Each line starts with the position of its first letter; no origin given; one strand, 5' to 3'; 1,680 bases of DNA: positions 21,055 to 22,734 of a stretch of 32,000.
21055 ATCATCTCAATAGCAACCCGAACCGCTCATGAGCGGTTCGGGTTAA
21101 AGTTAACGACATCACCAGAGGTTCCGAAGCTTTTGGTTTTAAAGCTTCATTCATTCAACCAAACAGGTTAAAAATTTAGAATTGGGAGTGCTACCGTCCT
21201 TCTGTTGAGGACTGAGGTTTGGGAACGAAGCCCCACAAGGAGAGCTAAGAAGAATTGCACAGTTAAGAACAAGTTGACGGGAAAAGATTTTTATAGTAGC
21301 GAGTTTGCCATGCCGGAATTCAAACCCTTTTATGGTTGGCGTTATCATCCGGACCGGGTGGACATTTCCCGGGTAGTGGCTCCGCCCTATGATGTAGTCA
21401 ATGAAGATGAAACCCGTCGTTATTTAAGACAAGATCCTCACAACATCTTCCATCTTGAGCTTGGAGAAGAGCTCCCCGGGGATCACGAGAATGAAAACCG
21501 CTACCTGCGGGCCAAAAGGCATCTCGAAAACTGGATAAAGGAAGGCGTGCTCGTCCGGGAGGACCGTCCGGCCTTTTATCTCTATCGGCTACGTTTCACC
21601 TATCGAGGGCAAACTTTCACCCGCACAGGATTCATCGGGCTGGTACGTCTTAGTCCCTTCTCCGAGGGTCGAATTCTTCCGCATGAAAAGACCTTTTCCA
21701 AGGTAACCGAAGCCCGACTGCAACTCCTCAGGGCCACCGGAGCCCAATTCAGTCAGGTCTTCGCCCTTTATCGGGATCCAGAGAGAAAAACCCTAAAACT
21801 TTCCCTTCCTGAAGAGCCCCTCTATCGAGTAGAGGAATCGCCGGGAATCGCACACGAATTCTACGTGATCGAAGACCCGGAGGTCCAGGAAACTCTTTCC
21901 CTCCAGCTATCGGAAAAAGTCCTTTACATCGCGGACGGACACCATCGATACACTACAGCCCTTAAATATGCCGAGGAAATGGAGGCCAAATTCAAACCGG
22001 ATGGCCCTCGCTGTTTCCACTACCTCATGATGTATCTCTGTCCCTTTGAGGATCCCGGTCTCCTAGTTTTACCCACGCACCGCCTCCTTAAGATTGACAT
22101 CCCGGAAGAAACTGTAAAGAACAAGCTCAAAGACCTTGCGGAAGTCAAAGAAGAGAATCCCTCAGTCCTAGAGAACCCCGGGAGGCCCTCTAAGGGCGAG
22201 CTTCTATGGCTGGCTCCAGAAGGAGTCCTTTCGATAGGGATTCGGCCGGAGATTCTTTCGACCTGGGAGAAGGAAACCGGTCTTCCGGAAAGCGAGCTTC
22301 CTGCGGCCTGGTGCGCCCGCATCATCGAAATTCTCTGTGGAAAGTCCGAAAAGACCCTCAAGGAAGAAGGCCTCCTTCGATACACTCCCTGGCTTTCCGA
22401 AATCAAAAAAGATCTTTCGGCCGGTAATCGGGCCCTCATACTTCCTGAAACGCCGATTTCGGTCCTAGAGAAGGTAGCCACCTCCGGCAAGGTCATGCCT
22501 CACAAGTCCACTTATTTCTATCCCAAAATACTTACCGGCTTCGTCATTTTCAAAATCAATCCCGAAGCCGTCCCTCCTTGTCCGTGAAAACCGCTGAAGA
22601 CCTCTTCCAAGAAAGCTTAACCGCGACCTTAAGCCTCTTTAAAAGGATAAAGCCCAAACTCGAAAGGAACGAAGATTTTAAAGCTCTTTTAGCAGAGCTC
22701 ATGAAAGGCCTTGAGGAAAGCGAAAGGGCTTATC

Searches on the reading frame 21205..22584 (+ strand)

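Call 3: search_protein_families(library=pfam, proteins=[window:21205-22584:+], max_evalue=1)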
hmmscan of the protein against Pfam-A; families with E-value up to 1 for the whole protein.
window:21205-22584:+ (460 aa): 1 family
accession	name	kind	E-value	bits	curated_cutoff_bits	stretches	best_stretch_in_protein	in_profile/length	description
PF06245.16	DUF1015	-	4.8e-86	289.1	25.8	1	40-317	2-285/325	Protein of unknown function (DUF1015)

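Call 4: search_protein_families(library=ncbifam, proteins=[window:21205-22584:+], max_evalue=1)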
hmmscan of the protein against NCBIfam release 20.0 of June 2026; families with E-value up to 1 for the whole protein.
window:21205-22584:+ (460 aa): 0 families
